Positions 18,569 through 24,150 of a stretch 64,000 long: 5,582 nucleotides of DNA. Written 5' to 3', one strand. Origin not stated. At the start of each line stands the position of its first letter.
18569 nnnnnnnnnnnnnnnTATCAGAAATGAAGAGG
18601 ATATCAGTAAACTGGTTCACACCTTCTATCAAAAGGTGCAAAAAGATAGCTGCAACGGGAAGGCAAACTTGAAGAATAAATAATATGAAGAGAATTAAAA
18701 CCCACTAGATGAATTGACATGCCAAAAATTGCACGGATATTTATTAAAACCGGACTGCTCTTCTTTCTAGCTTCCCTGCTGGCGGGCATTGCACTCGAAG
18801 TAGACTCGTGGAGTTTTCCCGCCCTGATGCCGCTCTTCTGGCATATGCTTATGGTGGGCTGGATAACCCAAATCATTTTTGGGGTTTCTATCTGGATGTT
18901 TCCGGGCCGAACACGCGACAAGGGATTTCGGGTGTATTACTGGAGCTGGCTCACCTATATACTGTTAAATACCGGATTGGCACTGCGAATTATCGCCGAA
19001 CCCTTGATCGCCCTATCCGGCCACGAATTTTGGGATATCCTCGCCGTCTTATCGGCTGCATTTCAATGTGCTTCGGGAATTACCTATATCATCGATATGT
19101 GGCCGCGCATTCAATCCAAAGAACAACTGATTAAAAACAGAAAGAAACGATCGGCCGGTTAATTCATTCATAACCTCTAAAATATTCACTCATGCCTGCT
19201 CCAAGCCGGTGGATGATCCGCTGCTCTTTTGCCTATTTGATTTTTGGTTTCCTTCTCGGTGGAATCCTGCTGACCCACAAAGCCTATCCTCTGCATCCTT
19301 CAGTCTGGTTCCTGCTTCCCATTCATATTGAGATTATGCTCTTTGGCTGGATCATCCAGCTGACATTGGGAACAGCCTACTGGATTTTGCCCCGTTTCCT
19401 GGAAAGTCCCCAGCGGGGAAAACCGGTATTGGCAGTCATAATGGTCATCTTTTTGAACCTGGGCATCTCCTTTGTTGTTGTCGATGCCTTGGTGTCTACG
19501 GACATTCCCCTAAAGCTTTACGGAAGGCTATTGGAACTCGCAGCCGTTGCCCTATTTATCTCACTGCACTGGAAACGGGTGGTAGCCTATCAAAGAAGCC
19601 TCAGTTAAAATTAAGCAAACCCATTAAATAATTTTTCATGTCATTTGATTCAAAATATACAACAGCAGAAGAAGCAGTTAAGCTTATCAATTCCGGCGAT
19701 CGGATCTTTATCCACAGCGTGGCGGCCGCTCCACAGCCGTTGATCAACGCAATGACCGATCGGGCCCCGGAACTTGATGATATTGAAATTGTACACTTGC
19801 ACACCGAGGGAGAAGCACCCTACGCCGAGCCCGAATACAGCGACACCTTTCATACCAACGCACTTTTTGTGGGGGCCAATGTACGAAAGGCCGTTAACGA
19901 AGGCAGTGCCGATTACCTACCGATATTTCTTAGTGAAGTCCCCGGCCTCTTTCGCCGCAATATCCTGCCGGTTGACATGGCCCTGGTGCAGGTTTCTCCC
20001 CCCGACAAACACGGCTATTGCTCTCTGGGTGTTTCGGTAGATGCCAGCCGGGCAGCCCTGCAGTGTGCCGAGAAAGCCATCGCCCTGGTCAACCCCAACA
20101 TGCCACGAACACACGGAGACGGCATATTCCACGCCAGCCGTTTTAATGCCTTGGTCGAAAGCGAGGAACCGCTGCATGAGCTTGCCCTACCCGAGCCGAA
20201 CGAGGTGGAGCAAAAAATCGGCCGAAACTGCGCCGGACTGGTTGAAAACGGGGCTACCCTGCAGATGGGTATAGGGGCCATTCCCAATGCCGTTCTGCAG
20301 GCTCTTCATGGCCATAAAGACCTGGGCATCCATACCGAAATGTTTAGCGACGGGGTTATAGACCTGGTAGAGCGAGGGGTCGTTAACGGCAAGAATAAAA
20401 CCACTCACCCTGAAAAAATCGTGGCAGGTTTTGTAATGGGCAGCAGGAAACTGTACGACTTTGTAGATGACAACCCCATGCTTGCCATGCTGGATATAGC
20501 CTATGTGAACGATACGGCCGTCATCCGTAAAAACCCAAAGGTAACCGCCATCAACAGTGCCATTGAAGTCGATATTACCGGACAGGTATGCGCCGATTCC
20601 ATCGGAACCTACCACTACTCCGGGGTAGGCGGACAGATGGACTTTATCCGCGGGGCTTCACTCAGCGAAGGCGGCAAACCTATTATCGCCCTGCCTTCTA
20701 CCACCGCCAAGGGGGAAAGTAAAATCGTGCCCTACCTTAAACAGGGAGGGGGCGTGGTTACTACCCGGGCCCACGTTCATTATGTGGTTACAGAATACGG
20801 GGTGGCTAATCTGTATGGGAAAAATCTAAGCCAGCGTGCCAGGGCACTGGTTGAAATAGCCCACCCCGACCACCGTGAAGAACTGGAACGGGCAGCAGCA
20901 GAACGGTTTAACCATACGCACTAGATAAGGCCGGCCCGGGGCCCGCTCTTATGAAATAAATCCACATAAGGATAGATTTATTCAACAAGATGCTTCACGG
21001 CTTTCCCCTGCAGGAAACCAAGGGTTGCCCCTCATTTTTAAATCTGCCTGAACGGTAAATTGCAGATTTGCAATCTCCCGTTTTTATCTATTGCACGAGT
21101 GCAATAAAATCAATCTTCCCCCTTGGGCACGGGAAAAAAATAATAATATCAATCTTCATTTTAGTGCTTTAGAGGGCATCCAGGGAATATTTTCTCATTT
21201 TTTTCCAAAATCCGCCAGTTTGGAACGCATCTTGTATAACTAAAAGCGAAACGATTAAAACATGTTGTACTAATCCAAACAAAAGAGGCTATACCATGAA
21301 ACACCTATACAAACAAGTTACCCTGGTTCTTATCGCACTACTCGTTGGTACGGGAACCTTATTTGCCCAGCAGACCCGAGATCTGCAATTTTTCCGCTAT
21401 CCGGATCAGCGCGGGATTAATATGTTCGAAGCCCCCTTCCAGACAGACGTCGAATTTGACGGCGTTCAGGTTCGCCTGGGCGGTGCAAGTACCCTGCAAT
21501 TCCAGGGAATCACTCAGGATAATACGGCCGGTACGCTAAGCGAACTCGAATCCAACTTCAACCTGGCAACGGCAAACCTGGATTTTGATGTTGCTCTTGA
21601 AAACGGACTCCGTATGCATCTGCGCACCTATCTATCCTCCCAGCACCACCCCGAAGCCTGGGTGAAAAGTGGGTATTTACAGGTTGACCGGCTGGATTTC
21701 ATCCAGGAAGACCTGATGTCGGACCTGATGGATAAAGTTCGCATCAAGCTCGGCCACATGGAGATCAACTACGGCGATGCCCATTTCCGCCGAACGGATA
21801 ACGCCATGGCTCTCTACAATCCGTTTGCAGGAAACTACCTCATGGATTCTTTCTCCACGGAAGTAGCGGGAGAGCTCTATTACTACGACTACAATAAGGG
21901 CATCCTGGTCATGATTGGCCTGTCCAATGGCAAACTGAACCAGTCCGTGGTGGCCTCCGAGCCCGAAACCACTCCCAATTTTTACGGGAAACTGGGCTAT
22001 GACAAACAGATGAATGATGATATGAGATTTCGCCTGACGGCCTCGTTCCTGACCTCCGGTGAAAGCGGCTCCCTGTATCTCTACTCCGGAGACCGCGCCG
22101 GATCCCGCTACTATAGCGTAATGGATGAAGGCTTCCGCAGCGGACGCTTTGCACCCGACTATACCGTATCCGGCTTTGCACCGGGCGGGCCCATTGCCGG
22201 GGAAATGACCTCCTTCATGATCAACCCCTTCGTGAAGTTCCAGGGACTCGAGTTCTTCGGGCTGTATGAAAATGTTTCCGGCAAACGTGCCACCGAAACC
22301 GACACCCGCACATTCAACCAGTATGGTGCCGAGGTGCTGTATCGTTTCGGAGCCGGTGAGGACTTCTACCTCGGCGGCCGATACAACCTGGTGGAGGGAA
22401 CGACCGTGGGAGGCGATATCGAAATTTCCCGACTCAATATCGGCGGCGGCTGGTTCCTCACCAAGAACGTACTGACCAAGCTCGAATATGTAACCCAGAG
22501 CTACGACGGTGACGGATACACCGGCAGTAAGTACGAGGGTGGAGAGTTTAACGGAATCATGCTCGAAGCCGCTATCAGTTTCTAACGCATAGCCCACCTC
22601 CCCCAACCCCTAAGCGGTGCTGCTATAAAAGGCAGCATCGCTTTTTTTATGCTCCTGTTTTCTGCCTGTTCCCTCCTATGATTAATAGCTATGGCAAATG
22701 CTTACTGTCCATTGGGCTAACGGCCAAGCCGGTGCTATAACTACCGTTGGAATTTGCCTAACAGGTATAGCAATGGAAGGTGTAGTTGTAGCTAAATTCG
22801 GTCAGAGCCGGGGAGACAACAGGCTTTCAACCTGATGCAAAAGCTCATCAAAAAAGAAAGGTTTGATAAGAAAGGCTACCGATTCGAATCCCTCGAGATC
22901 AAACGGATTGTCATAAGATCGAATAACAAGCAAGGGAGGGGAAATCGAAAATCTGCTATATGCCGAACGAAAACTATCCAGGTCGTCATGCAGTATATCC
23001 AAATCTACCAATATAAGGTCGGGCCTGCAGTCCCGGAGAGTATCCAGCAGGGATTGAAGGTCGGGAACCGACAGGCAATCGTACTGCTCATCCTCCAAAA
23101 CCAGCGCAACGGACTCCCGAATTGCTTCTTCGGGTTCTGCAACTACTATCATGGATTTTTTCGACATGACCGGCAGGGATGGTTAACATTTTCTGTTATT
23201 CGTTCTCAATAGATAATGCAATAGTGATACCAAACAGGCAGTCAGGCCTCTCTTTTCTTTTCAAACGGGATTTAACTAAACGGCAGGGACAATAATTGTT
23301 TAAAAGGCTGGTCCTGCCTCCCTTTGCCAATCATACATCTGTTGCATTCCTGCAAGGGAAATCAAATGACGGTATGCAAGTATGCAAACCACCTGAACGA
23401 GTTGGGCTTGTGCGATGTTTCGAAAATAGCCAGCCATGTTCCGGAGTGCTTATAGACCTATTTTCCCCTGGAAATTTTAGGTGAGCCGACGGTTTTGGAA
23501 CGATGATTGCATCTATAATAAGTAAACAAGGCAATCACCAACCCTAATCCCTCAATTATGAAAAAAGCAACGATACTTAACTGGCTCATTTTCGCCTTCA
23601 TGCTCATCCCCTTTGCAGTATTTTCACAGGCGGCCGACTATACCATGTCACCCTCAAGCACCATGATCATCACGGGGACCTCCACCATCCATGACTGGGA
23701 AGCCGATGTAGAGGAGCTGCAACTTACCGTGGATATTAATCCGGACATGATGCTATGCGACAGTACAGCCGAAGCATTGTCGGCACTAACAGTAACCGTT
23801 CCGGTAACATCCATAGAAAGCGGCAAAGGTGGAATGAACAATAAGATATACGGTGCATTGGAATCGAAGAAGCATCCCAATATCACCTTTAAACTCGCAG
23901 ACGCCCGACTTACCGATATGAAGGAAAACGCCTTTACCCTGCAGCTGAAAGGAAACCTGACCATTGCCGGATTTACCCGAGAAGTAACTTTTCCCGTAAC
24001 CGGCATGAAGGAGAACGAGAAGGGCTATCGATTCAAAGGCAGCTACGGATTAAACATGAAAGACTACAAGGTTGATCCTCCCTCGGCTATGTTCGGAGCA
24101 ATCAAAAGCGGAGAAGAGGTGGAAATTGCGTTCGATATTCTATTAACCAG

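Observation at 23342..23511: Textbook sigma-54 promoter plus upstream palindrome pair in front of a YceI-YceI-Usp operon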

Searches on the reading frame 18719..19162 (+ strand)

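Call 12: search_protein_families(library=pfam, proteins=[window:18719-19162:+])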
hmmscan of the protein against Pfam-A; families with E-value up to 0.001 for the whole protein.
window:18719-19162:+ (147 aa): 1 family
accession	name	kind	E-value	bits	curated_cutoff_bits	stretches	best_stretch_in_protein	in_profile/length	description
PF00115.25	COX1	-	2.5e-05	23.8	34.8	1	3-133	1-149/436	Cytochrome C and Quinol oxidase polypeptide I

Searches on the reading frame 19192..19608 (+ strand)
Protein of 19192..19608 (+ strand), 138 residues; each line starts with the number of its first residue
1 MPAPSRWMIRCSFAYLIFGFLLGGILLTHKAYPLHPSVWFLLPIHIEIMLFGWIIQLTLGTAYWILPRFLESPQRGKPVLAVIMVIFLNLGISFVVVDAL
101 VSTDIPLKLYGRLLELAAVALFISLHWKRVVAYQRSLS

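Call 12: search_protein_families(library=pfam, proteins=[window:19192-19608:+])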
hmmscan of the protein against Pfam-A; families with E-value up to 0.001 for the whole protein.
window:19192-19608:+ (138 aa): 1 family
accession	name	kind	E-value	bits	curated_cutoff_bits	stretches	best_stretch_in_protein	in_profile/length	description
PF00115.25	COX1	-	3.4e-08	33.2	34.8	1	6-101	4-102/436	Cytochrome C and Quinol oxidase polypeptide I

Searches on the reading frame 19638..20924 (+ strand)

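Call 12: search_protein_families(library=pfam, proteins=[window:19638-20924:+])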
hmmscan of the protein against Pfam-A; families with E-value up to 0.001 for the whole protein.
window:19638-20924:+ (428 aa): 3 families
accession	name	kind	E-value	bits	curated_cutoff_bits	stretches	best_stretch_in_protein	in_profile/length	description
PF13336.12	AcetylCoA_hyd_C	-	2.1e-67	226.3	23.7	1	268-420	1-154/154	Acetyl-CoA hydrolase/transferase C-terminal domain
PF02550.21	AcetylCoA_hydro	-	7.2e-27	95.1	24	1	13-176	21-190/198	Acetyl-CoA hydrolase/transferase N-terminal domain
PF00455.28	DeoRC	-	0.00014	22.3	31.8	0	192-236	7-51/160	DeoR C terminal sensor domain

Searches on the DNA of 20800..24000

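Call 61: search_rna_families(source=window, start=20800, end=24000, threshold=evalue, max_evalue=1)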
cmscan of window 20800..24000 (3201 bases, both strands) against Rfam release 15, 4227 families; matches with E-value up to 1: 0.
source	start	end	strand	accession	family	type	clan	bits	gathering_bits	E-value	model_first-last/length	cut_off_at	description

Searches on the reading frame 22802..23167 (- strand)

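Call 3: search_protein_families(library=pfam, proteins=[window:22802-23167:-])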
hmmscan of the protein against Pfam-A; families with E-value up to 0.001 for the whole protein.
window:22802-23167:- (121 aa): 1 family
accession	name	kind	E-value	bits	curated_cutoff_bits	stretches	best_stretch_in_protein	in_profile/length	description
PF00072.30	Response_reg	-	9e-07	29.5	30.2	1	7-113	1-110/111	Response regulator receiver domain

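Call 21: search_protein_families(library=ncbifam, proteins=[window:22802-23167:-], max_evalue=0.01)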
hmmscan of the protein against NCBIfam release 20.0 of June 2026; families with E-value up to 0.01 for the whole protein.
window:22802-23167:- (121 aa): 19 families
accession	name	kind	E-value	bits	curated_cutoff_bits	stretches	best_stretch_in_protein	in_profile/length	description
NF045717.1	DVU0259_DivK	exception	3.5e-08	33.6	160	1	1-116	1-115/117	DVU0259 family response regulator domain-containing protein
NF040689.1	MtrAB_MtrA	equivalog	1.2e-07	31.4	300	1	7-117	1-113/219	MtrAB system response regulator MtrA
TIGR02154.1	PhoB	equivalog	3.3e-07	29.9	296.2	1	5-59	3-57/226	phosphate regulon transcriptional regulator PhoB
NF041733.1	resp_reg_CseB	equivalog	3.3e-06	26.6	350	1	7-117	3-115/228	two-component system response regulator CseB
NF006900.1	PRK09390.1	equivalog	3.5e-06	26.7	255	1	1-117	1-120/203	response regulator FixJ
NF007546.0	PRK10161.1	equivalog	7.6e-06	25.7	471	1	6-58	4-56/229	phosphate response regulator transcription factor PhoB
NF051870.1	NAssimRespRegNtrX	equivalog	1.1e-05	24.6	600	1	7-66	4-63/452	nitrogen assimilation response regulator NtrX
NF033120.0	vanR_FM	exception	1.4e-05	24.8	460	1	4-110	3-111/231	vancomycin resistance response regulator transcription factor, VanR-F/VanR-M family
NF007928.2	PRK10643.1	equivalog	1.5e-05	24.7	330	1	7-117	3-116/216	two-component system response regulator PmrA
NF040534.1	resp_reg_YycF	equivalog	2.5e-05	23.7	340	1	7-115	3-113/231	response regulator YycF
NF045914.1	RespRegNblR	equivalog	0.0003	20.4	300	1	3-86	5-88/228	response regulator transcription factor NblR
NF046022.1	RespRegCpdRBruc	equivalog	0.00097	19.1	180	1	6-117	3-117/120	cell cycle two-component system response regulator CpdR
NF008296.0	PRK11083.1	equivalog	0.001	18.5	273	1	4-116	3-117/228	two-component system response regulator CreB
NF045505.1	RR_RssB_Pseudo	equivalog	0.001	18.2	700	1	6-68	7-70/394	two-component system response regulator RssB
NF007820.0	PRK10529.1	equivalog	0.0018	17.7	325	1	6-113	3-112/225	two-component system response regulator KdpE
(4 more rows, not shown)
